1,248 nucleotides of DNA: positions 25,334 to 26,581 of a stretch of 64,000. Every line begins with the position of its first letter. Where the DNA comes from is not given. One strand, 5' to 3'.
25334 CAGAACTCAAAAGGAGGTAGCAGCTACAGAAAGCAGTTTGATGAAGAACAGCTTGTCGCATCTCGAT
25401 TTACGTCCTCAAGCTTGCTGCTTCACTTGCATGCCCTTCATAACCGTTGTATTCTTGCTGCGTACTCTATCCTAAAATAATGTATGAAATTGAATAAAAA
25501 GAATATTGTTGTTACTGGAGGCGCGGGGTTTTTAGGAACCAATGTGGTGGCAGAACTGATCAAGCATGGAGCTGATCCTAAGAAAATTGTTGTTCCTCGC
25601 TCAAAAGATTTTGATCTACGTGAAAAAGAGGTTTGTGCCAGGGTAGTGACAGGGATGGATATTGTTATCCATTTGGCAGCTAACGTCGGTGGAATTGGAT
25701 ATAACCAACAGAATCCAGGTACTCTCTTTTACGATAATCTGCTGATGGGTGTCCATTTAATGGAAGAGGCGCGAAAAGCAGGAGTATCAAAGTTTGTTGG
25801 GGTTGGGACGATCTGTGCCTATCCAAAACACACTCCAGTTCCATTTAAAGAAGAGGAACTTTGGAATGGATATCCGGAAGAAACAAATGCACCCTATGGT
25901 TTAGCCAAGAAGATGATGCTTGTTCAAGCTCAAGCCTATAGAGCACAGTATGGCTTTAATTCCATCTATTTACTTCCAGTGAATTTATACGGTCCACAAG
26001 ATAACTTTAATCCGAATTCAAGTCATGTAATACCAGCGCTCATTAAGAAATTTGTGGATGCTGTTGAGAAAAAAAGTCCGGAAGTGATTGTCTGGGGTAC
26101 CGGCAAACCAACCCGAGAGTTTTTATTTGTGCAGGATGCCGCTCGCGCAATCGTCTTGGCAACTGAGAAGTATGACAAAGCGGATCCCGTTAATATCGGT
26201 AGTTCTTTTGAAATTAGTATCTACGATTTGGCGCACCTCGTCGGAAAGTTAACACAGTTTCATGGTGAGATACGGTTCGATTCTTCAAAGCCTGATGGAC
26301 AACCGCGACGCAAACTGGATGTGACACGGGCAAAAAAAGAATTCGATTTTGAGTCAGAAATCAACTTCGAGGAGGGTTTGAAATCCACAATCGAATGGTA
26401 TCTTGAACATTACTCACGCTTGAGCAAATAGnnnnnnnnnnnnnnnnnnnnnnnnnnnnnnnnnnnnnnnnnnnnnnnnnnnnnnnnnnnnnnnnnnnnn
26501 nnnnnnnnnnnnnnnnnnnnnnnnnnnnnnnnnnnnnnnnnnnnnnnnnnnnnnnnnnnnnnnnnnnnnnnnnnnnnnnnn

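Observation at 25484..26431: An Fcl-family reductase has no adjacent Gmd and may be the ColC partner of the ColD-like enzyme 19 kb away.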

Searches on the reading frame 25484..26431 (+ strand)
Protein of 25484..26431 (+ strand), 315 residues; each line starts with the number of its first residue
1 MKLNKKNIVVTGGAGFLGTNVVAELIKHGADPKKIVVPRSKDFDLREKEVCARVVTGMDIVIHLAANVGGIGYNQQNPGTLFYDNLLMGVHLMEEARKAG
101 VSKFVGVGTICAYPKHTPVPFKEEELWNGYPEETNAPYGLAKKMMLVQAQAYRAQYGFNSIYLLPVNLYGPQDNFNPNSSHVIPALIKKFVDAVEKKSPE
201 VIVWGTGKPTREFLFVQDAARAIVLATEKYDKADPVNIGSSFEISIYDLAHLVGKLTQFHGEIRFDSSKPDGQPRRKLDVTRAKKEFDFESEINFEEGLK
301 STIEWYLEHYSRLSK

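Call 4: search_protein_families(library=pfam, proteins=[window:25484-26431:+], max_evalue=0.01)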
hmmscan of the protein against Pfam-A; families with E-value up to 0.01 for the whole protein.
window:25484-26431:+ (315 aa): 7 families
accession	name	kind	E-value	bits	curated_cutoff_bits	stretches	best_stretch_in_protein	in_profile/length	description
PF01370.27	Epimerase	-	1.8e-54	185.1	20.9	1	8-239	1-240/240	NAD dependent epimerase/dehydratase family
PF16363.11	GDP_Man_Dehyd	-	2.9e-26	93.1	27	1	43-301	59-331/332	GDP-mannose 4,6 dehydratase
PF01073.25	3Beta_HSD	-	8.7e-09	35.2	22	1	9-232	1-234/280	3-beta hydroxysteroid dehydrogenase/isomerase family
PF02719.21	Polysacc_synt_2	-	7e-06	25.9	20.2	0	44-109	62-128/293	Polysaccharide biosynthesis protein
PF13460.12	NAD_binding_10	-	1.5e-05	25.4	27.2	1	42-129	45-119/184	NAD(P)H-binding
PF04321.23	RmlD_sub_bind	-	0.00027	20.6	27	1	7-66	2-60/287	RmlD substrate binding domain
PF07993.18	NAD_binding_4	-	0.00033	20.3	20.1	0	10-37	1-28/258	Male sterility protein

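Call 5: search_protein_families(library=ncbifam, proteins=[window:25484-26431:+], max_evalue=0.001)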
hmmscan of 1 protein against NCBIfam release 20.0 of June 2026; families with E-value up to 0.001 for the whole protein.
window:25484-26431:+ (315 aa): 19 families
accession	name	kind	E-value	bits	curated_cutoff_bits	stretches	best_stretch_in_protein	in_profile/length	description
NF047922.1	GDPFucSynFcl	equivalog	9.1e-83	278.2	500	1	5-311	2-306/308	GDP-L-fucose synthase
TIGR04180.1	EDH_00030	hypoth_equivalog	3e-28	98.8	475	1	44-269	57-268/297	NAD-dependent 4,6-dehydratase LegB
TIGR01181.1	dTDP_gluc_dehyt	equivalog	4.1e-28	98.4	365.1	1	44-310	58-315/321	dTDP-glucose 4,6-dehydratase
TIGR01179.1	galE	equivalog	9.4e-22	77.3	262.3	1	7-308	1-327/332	UDP-glucose 4-epimerase GalE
NF011728.1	PRK15181.1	equivalog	4.7e-19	68.6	760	1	44-313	77-344/348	Vi polysaccharide biosynthesis UDP-N-acetylglucosaminuronic acid C-4 epimerase TviC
NF007490.0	PRK10084.1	subfamily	5.6e-18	65.1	649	1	134-309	163-337/361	dTDP-glucose 4,6-dehydratase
NF007582.0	PRK10217.1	equivalog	1.5e-13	50.6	698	1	134-309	156-334/355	dTDP-glucose 4,6-dehydratase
TIGR02197.1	heptose_epim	equivalog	1.6e-12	47.2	274.6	1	8-308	1-315/316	ADP-glyceromanno-heptose 6-epimerase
NF042422.1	oxyalk_red_OleD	equivalog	5.5e-11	42.4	580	1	7-229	2-217/329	2-alkyl-3-oxoalkanoate reductase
TIGR03466.1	HpnA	hypoth_equivalog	1.3e-10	40.7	367.65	1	8-174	3-176/327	hopanoid-associated sugar epimerase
NF007956.0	PRK10675.1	subfamily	2.4e-09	36.8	394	1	41-309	55-332/338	UDP-glucose 4-epimerase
NF052578.1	StrlDmthSdmBMthl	equivalog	4.5e-09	36.5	600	1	9-229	4-218/328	sterol demethylase protein SdmB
TIGR02622.1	CDP_4_6_dhtase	equivalog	1.6e-08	34.1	278.45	0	266-311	290-335/352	CDP-glucose 4,6-dehydratase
NF043036.1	ErythonDh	equivalog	2.4e-06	27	325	1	7-128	2-144/321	D-erythronate dehydrogenase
NF042423.1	oxyalk_red_Shew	equivalog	1.1e-05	24.7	580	1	4-245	7-239/331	2-alkyl-3-oxoalkanoate reductase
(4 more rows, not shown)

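Call 12: search_solved_structures(query=window:25484-26431:+, max_evalue=1e-10, show_alignments=2)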
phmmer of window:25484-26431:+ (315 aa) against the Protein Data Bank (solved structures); distinct sequences matched with E-value up to 1e-10: 64 (the best 60 are shown).
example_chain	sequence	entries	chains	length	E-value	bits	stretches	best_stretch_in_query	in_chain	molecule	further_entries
8du0_A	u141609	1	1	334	9.8e-61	209.1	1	3-309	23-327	GDP-L-fucose synthase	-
7ll6_A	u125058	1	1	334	1.4e-60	208.6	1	3-309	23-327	GDP-L-fucose synthase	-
1bws_A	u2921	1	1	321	2.3e-60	207.8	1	4-312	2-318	PROTEIN (GDP-4-KETO-6-DEOXY-D-MANNOSE EPIMERASE/REDUCTASE)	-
1e6u_A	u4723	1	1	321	2.8e-60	207.6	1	5-312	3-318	GDP-FUCOSE SYNTHETASE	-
1bsv_A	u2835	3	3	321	8.4e-60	206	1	4-312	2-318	PROTEIN (GDP-FUCOSE SYNTHETASE) | GDP-FUCOSE SYNTHETASE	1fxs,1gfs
1e7q_A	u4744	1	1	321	1.9e-59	204.8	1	5-312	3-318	GDP-FUCOSE SYNTHETASE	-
1e7s_A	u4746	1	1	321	2.2e-59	204.6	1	4-312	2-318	GDP-FUCOSE SYNTHETASE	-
1e7r_A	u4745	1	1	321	1.5e-58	201.9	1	4-312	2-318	GDP-FUCOSE SYNTHETASE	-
4e5y_A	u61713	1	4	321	3.3e-48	167.9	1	7-313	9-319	GDP-L-fucose synthase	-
4bkp_A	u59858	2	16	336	3.4e-48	167.9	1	6-313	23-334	GDP-L-FUCOSE SYNTHASE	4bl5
4b8w_A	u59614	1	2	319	4.3e-48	167.5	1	6-312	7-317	GDP-L-FUCOSE SYNTHASE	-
4b8z_A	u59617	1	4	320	4.4e-48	167.5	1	6-312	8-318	GDP-L-FUCOSE SYNTHASE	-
6aqy_A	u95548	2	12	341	2e-43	152.2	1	8-312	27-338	gdp-l-fucose synthetase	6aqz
7anh_A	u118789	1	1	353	4e-39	138.1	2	7-190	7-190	GDP-L-fucose synthase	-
8ewu_A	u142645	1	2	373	3e-36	128.6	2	6-190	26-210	GDP-L-fucose synthase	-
7cxt_A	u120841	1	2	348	6.5e-30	107.8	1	5-191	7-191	GDP-L-fucose synthase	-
7m13_A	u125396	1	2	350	6.7e-30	107.8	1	5-191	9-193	GDP-L-fucose synthase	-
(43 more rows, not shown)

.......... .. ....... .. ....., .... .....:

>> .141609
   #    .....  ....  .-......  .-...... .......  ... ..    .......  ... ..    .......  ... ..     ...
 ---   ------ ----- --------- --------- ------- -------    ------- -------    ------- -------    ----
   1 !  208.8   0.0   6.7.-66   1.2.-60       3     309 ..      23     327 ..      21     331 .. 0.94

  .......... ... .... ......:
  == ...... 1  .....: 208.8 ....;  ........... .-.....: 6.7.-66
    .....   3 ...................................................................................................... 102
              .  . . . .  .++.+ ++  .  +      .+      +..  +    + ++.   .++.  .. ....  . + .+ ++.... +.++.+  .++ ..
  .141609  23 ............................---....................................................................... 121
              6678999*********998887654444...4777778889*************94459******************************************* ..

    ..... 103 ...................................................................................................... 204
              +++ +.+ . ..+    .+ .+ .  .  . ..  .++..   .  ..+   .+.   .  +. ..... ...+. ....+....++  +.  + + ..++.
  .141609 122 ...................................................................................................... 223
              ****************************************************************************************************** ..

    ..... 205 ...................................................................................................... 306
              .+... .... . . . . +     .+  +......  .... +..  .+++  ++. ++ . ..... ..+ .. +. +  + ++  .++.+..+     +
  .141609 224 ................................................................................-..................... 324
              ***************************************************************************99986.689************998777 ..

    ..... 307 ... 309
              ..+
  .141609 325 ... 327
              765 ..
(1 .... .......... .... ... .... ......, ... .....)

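Call 14: find_encoding_contigs(protein=window:25484-26431:+, flank=10000, max_places=6)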
Protein window:25484-26431:+ (315 aa): 1 contig read that carries it; 1 place shown.
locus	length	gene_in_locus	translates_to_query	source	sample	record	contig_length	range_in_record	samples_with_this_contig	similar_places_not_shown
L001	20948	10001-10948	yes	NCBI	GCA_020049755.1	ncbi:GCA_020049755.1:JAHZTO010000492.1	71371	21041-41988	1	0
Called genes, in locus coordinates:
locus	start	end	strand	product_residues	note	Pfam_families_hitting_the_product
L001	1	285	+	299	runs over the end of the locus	PF00535:Glycos_transf_2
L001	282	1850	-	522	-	PF13231:PMT_2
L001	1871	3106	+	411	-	PF13579:Glyco_trans_4_4 (faint), PF13439:Glyco_transf_4, PF00534:Glycos_transf_1, PF13692:Glyco_trans_1_4, PF20706:GT4-conflict (weak)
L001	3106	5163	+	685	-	-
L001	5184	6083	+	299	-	PF01073:3Beta_HSD, PF01370:Epimerase, PF02719:Polysacc_synt_2, PF04321:RmlD_sub_bind, PF05368:NmrA, PF07993:NAD_binding_4 (faint), PF13460:NAD_binding_10, PF16363:GDP_Man_Dehyd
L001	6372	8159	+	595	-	-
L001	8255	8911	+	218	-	PF00535:Glycos_transf_2, PF10111:Glyco_tranf_2_2 (weak)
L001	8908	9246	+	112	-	PF10066:DUF2304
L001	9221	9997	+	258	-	PF00535:Glycos_transf_2, PF10111:Glyco_tranf_2_2 (weak), PF13641:Glyco_tranf_2_3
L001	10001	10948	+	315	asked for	PF01073:3Beta_HSD (weak), PF01370:Epimerase, PF02719:Polysacc_synt_2 (faint), PF13460:NAD_binding_10 (faint), PF16363:GDP_Man_Dehyd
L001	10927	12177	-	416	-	PF13231:PMT_2 (weak)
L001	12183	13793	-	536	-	PF26626:DUF8201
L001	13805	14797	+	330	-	-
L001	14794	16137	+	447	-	-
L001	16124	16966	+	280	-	PF13489:Methyltransf_23, PF07021:MetW, PF13847:Methyltransf_31, PF08241:Methyltransf_11, PF08242:Methyltransf_12, PF13649:Methyltransf_25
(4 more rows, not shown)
